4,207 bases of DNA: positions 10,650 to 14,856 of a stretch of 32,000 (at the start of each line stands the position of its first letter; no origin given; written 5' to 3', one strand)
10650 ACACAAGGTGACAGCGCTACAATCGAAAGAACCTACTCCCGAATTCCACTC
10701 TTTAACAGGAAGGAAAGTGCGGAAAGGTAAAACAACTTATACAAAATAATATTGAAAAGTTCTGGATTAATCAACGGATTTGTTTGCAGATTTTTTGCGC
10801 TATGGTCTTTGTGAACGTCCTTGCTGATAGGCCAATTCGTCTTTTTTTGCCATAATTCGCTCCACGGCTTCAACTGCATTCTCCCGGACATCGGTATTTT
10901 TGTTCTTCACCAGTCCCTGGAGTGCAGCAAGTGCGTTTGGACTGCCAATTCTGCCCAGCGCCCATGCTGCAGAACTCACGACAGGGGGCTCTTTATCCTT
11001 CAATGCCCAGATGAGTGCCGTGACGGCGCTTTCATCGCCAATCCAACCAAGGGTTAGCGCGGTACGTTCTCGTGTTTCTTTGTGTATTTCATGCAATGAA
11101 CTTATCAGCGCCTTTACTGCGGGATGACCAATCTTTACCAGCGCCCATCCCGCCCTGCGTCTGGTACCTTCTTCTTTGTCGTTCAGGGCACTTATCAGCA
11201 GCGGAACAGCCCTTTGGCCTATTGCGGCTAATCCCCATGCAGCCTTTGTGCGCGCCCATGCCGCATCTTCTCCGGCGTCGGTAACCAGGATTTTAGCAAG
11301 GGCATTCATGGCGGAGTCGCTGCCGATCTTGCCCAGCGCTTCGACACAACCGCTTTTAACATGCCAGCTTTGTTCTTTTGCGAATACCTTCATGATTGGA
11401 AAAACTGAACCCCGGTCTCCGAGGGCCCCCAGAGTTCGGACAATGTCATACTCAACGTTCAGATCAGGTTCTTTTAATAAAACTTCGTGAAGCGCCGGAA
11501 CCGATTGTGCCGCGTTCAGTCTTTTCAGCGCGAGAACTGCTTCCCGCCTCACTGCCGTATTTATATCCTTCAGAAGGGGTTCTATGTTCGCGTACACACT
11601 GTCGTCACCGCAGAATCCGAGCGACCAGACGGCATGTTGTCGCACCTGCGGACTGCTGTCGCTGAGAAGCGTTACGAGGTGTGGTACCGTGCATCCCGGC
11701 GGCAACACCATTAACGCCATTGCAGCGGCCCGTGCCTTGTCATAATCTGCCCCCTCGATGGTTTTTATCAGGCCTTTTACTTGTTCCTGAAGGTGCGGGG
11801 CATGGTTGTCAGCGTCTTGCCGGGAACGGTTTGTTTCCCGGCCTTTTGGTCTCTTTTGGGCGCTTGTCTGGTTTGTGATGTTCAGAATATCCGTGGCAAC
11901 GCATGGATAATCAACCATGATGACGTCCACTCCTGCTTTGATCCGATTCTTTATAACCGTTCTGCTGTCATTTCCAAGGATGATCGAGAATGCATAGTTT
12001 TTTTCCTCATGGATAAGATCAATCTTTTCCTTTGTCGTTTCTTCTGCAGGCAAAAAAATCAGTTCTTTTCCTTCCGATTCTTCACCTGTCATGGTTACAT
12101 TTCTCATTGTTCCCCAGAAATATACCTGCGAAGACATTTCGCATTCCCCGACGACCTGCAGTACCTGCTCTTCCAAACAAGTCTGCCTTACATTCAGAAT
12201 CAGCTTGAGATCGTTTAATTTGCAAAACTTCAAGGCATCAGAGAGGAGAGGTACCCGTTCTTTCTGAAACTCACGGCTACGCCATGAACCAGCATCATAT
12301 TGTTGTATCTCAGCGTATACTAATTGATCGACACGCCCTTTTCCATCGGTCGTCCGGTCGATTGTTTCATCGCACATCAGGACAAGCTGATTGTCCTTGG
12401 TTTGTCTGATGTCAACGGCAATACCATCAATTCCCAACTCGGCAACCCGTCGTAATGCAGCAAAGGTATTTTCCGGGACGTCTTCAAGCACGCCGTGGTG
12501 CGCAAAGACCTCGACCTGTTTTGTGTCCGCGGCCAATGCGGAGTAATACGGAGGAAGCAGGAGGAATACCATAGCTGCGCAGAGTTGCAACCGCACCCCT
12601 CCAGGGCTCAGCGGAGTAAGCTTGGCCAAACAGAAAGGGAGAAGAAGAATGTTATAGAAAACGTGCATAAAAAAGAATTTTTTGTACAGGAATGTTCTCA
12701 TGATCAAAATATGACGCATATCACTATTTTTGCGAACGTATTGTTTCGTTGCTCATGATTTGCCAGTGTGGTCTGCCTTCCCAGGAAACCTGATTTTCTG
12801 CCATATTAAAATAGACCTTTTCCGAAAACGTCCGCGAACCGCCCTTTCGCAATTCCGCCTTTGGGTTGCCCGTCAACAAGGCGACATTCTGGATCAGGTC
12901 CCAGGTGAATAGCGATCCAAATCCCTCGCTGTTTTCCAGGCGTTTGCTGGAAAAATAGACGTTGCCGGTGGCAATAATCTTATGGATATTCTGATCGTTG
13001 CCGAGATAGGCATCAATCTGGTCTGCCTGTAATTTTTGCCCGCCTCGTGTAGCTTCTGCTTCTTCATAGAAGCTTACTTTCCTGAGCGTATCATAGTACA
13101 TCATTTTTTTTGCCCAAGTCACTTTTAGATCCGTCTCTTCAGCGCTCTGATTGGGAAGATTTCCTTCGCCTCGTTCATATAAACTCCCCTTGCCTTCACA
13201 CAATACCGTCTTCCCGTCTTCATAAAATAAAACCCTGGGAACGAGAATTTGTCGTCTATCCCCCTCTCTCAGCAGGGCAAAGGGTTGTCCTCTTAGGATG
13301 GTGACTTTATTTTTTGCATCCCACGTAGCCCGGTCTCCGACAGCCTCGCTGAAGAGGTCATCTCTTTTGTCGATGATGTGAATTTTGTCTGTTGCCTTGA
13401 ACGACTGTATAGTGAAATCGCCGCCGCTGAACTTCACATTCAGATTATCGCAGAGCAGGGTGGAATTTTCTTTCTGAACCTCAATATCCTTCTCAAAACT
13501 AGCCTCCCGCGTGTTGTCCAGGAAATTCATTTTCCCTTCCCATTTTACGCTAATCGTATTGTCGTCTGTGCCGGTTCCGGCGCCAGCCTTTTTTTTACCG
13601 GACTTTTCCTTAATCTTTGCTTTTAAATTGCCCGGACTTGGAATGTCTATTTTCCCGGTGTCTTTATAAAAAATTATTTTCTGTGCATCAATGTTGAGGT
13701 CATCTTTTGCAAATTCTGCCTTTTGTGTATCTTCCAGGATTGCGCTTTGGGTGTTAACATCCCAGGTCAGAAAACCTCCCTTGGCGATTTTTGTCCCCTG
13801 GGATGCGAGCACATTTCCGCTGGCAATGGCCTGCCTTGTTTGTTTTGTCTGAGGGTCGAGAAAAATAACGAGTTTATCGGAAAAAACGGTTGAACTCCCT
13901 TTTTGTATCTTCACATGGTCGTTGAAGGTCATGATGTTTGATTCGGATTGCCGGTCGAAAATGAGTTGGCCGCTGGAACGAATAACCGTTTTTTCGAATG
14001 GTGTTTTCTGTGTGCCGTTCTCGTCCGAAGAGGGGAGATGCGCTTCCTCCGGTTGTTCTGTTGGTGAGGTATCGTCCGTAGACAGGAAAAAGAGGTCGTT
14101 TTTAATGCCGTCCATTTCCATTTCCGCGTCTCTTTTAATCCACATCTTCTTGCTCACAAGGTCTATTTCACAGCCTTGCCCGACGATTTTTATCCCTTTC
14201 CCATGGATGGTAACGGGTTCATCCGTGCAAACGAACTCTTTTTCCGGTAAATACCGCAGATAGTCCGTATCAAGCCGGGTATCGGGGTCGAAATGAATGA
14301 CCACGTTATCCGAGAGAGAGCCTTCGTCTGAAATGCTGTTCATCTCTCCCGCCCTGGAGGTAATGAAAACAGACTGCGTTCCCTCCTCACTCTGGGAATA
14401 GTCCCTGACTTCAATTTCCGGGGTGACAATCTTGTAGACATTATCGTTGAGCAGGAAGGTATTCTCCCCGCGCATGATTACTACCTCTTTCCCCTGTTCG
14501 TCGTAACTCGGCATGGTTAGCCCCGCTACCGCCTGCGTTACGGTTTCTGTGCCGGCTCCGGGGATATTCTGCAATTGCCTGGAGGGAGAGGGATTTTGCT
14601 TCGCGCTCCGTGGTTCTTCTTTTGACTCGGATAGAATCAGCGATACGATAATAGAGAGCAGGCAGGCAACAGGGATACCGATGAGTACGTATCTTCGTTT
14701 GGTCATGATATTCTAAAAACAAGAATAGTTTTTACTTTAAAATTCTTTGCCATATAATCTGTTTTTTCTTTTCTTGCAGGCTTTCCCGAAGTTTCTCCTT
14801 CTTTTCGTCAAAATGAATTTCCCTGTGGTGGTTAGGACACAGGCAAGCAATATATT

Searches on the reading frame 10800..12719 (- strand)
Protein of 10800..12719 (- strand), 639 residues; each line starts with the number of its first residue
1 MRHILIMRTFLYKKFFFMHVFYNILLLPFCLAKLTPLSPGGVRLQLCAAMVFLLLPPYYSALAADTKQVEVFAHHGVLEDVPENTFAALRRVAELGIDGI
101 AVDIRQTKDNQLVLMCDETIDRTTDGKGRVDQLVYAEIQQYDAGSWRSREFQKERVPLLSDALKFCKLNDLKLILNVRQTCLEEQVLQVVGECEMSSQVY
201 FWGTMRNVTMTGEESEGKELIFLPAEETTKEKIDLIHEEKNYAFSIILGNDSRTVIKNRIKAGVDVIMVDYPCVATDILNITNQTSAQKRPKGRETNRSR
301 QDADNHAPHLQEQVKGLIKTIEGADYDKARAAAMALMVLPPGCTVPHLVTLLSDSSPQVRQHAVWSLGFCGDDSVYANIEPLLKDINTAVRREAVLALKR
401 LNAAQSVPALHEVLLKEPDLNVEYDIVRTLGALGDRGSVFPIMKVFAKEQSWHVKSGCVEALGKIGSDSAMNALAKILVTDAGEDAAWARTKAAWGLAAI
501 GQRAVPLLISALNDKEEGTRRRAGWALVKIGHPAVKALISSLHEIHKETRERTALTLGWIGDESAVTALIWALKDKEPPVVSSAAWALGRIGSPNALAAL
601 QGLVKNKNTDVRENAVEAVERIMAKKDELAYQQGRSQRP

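Call 54: search_protein_families(library=pfam, proteins=[window:10800-12719:-], max_evalue=0.0001)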
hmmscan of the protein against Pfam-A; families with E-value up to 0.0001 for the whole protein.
window:10800-12719:- (639 aa): 8 families
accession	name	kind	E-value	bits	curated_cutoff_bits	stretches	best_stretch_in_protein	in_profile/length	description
PF13646.12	HEAT_2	-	1.2e-60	202.1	27.7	6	536-619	2-87/88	HEAT repeats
PF03130.22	HEAT_PBS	-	7.5e-31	103.5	20.9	0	490-514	2-27/27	PBS lyase HEAT-like repeat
PF03009.23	GDPD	-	2.4e-23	83.9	23.6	1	74-178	1-107/244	Glycerophosphoryl diester phosphodiesterase family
PF02985.28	HEAT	-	7.4e-21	72.7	23.5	0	345-368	2-25/31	HEAT repeat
PF13513.12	HEAT_EZ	-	1.6e-16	60.8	27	0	345-368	30-53/55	HEAT-like repeat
PF00514.29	Arm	-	3.4e-14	52.7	20.6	0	345-368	14-37/41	Armadillo/beta-catenin-like repeat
PF12717.13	Cnd1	-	1.3e-06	29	26.4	0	344-402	22-86/162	non-SMC mitotic condensation complex subunit 1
PF21581.3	SCD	-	3.5e-06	27.7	27.5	0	382-407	38-63/75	Stromalin conservative domain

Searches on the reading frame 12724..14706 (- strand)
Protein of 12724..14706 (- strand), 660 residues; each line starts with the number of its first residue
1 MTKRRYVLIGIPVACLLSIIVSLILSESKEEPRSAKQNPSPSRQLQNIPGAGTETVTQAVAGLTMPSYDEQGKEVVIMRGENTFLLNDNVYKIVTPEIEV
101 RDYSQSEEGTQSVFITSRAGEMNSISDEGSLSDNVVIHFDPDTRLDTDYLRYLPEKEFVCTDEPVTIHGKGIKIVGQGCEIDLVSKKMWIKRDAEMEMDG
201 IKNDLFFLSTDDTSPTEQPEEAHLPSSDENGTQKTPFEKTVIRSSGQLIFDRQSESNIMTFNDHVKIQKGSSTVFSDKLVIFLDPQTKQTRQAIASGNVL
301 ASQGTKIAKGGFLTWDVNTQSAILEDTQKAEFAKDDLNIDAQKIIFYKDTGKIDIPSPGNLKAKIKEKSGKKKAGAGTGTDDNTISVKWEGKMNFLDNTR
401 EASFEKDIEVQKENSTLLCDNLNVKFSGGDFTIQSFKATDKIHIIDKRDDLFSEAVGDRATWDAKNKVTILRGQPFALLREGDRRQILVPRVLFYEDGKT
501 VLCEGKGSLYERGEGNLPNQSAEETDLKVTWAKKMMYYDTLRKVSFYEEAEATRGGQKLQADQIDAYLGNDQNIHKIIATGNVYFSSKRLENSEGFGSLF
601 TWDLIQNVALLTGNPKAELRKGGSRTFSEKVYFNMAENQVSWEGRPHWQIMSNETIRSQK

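Call 54: search_protein_families(library=pfam, proteins=[window:12724-14706:-], max_evalue=0.0001)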
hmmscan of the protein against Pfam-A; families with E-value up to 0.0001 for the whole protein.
window:12724-14706:- (660 aa): 2 families
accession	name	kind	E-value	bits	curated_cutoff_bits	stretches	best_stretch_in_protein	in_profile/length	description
PF03968.19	LptD_N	-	1.7e-20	73.8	20.4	1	254-351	11-112/113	LptA/(LptD N-terminal domain) LPS transport protein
PF06835.18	LptC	-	4.4e-15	56.2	21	1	55-191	31-167/175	Lipopolysaccharide-assembly, LptC-related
